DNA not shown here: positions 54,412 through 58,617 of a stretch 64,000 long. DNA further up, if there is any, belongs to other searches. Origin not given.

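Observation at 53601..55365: Ku plus LigD-type minimal ATP-dependent ligase operon in an archaeon, 3 kb from the replicative ligase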

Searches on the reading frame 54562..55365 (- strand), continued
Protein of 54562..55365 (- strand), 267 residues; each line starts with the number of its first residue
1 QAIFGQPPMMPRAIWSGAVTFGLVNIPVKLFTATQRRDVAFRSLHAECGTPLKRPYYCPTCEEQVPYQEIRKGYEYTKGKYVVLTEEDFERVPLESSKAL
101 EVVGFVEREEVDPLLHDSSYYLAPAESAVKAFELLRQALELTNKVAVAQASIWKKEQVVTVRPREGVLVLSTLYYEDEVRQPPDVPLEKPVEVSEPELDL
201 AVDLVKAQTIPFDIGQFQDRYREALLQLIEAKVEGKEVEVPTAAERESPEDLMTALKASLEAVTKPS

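Call 26: search_protein_families(library=pfam, proteins=[L061:11636-14494:+, L035:6541-9027:-, L053:2479-5061:-], max_evalue=0.001)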
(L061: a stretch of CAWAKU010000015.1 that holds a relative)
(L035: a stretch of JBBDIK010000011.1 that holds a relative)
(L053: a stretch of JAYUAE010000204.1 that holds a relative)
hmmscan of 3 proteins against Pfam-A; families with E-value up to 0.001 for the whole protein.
L061:11636-14494:+ (953 aa): 4 families
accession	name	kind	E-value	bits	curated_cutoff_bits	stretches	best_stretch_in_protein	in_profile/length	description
PF21686.3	LigD_Prim-Pol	-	3.1e-75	253.5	27.4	1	682-940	1-254/254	LigD, primase-polymerase domain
PF13298.12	LigD_N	-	3.1e-41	140.3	31.1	1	90-198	1-107/107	DNA Ligase D 3'-phosphoesterase domain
PF01068.26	DNA_ligase_A_M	-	4.4e-32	111.8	26.2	1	289-469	1-204/204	ATP dependent DNA ligase domain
PF04679.21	DNA_ligase_A_C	-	7e-19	68.5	27.5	1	488-585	2-90/94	ATP dependent DNA ligase C terminal region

L035:6541-9027:- (829 aa): 4 families
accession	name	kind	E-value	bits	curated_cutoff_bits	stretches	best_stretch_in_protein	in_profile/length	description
PF21686.3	LigD_Prim-Pol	-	6.3e-84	282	27.4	1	53-308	1-254/254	LigD, primase-polymerase domain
PF01068.26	DNA_ligase_A_M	-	7.4e-36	124.2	26.2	1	527-706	17-204/204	ATP dependent DNA ligase domain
PF13298.12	LigD_N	-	5e-35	120.3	31.1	1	384-485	1-107/107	DNA Ligase D 3'-phosphoesterase domain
PF04679.21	DNA_ligase_A_C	-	6.5e-25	87.8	27.5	1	725-820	1-94/94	ATP dependent DNA ligase C terminal region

L053:2479-5061:- (861 aa): 5 families
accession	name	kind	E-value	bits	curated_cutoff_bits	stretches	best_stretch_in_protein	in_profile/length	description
PF21686.3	LigD_Prim-Pol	-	9.1e-87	291.3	27.4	1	576-828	1-253/254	LigD, primase-polymerase domain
PF13298.12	LigD_N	-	1.3e-40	138.3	31.1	1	56-163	1-107/107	DNA Ligase D 3'-phosphoesterase domain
PF01068.26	DNA_ligase_A_M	-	1.9e-33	116.3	26.2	1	247-423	19-204/204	ATP dependent DNA ligase domain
PF04679.21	DNA_ligase_A_C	-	1.3e-31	109.2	27.5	1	442-534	2-94/94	ATP dependent DNA ligase C terminal region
PF09414.15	RNA_ligase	-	0.0003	21.4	27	1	249-423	2-171/171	RNA ligase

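Call 28: search_solved_structures(query=window:54562-55341:-, max_evalue=0.001, show_alignments=2)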
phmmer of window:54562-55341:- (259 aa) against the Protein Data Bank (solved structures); distinct sequences matched with E-value up to 0.001: 3.
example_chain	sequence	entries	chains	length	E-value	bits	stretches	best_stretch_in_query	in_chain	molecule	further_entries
9vnq_A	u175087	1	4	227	2.6e-56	194.2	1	5-226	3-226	Non-homologous end joining protein Ku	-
8v53_A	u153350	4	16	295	1e-45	159.5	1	2-255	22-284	Non-homologous end joining protein Ku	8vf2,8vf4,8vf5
9i91_A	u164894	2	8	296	2.5e-45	158.2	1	4-255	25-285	Non-homologous end joining protein Ku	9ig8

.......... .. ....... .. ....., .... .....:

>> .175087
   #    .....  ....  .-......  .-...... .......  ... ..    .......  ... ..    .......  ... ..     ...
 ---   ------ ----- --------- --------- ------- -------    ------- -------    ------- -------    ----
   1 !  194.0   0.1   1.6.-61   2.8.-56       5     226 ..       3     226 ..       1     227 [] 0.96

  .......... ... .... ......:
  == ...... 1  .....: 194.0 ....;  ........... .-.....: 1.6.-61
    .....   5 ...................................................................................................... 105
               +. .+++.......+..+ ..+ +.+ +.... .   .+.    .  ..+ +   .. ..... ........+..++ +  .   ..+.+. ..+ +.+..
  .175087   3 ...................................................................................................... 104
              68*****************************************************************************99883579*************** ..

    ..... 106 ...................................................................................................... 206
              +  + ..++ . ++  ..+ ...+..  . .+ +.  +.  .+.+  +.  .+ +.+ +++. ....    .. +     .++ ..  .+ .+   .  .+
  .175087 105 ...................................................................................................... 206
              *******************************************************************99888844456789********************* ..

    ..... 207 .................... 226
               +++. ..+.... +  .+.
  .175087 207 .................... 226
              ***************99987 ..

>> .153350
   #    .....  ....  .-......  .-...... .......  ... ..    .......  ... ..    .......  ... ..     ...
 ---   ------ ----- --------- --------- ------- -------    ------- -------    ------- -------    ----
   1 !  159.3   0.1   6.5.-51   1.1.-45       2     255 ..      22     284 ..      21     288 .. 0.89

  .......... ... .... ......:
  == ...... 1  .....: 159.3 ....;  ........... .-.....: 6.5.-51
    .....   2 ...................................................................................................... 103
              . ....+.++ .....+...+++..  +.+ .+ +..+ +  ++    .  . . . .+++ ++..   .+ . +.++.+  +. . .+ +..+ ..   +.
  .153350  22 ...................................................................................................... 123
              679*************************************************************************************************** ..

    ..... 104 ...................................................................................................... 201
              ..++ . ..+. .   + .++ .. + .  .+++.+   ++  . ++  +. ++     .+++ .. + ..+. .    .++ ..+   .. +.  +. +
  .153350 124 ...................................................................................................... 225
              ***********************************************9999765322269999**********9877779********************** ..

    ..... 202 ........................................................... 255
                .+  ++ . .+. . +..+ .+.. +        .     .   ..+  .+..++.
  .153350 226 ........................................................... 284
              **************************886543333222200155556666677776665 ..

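Call 38: search_protein_families(library=padloc, proteins=[window:54562-55341:-], max_evalue=0.001)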
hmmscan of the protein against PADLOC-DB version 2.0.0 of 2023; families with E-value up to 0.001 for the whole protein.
window:54562-55341:- (259 aa): 0 families

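Call 44: list_cluster_members(proteins=[P0001, P0003, P0029, P0036, P0066, P0072, P0073, P0101, P0083, P0088])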
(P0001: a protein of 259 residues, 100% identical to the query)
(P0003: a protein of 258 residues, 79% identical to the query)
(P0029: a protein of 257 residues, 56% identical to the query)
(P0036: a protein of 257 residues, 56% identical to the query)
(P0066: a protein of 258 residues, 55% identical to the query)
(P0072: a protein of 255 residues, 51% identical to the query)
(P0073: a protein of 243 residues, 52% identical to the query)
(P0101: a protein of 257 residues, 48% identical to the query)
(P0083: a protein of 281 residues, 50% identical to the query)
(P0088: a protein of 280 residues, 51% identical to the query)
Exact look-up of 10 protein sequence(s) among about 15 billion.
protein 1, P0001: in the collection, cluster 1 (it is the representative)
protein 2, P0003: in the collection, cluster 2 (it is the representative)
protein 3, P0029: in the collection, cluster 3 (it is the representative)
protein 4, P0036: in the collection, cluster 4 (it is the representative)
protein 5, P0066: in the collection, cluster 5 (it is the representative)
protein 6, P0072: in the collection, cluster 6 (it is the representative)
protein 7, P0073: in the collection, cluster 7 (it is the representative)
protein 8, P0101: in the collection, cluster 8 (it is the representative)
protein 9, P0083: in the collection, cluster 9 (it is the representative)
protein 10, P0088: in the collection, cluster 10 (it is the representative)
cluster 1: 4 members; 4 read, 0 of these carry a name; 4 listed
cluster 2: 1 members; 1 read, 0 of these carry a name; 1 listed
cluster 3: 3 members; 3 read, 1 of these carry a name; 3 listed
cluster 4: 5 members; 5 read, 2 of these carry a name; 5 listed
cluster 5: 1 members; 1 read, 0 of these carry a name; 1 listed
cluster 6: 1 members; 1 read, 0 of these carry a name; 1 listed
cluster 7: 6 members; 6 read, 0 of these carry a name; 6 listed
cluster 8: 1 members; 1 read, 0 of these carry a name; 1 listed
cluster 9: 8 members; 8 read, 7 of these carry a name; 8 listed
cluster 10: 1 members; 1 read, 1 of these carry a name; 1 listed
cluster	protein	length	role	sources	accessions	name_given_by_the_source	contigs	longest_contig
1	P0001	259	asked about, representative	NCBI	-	-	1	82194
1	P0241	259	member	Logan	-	-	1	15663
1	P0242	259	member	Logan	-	-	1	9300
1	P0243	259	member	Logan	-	-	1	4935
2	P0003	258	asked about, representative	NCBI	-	-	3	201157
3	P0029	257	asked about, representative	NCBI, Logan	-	-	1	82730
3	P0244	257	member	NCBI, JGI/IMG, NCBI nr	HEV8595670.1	MAG TPA: Ku protein [Thermoplasmata archaeon] | DNA end-binding protein Ku | Ku protein [Thermoplasmata archaeon]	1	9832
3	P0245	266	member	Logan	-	-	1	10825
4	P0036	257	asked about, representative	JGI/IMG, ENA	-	-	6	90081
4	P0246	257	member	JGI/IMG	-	DNA end-binding protein Ku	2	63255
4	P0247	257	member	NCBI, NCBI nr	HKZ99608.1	MAG TPA: Ku protein [Thermoplasmata archaeon] | Ku protein [Thermoplasmata archaeon]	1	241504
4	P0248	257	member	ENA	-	-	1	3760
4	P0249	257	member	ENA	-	-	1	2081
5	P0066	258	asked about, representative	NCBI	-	-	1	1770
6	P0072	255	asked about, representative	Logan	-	-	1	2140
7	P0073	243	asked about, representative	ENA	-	-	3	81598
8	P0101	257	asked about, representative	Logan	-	-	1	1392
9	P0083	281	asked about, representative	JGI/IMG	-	DNA end-binding protein Ku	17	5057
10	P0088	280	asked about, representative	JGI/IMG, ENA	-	DNA end-binding protein Ku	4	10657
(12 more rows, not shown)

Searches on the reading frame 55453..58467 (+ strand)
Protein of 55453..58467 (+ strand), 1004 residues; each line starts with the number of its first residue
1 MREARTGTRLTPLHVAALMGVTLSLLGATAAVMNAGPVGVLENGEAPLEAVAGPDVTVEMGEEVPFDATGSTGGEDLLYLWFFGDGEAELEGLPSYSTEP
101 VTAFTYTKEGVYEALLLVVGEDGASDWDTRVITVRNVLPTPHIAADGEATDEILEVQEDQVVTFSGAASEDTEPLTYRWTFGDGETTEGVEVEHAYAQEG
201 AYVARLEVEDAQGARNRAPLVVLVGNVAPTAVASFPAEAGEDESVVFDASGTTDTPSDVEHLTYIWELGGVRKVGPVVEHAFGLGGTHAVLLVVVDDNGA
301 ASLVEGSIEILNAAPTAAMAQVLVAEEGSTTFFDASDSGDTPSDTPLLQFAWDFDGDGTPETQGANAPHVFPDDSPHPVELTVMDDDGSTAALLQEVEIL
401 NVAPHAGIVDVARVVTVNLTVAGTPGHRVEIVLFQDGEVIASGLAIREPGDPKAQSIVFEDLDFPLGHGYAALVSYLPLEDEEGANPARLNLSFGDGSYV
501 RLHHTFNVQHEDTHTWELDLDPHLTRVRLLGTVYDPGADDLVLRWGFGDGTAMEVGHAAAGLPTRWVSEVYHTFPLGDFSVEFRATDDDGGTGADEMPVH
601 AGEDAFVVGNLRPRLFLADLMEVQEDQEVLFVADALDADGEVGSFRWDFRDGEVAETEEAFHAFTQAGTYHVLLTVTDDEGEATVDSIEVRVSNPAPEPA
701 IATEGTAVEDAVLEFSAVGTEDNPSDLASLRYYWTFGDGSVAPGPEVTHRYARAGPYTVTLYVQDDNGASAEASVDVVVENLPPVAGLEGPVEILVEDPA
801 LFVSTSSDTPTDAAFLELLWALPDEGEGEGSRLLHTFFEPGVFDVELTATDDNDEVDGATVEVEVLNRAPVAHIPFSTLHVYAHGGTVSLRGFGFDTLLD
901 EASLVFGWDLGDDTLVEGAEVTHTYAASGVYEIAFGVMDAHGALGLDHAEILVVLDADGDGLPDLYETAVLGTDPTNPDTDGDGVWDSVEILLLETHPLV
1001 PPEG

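Call 3: search_protein_families(library=pfam, proteins=[window:55453-58467:+], max_evalue=0.01)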
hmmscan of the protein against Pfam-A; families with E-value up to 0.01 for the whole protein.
window:55453-58467:+ (1004 aa): 10 families
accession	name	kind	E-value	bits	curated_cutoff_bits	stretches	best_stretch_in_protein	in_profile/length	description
PF18911.6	PKD_4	-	8.2e-114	372.3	27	8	155-217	13-78/85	PKD domain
PF00801.26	PKD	-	1.5e-74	246.5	23.5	8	713-777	17-78/80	PKD domain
PF22352.2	K319L-like_PKD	-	2.4e-18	66.3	27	2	52-134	1-84/84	K319L-like, PKD domain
PF16820.11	PKD_3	-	4.7e-07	30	26.3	0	627-676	19-66/68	PKD-like domain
PF18981.6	InlK_D3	-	4.8e-06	27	25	0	753-778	48-74/75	Internalin K domain (D3/D4)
PF15418.12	DUF4625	-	0.00014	22.5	27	0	666-692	104-130/131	Domain of unknown function (DUF4625)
PF17963.7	Big_9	-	0.00058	21.1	23.6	0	702-777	8-88/89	Bacterial Ig domain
PF05345.18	He_PIG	-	0.00065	20.5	24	0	665-692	68-95/96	Putative Ig domain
PF08329.16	ChitinaseA_N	-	0.0013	18.8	21.2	0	920-965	74-118/133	Chitinase A, N-terminal domain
PF06832.18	BiPBP_C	-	0.0065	16.8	26.8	0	349-392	45-87/90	Penicillin-Binding Protein C-terminus Family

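Call 38: search_protein_families(library=padloc, proteins=[window:55453-58467:+], max_evalue=0.001)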
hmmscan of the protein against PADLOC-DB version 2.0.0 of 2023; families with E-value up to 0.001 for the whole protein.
window:55453-58467:+ (1004 aa): 0 families
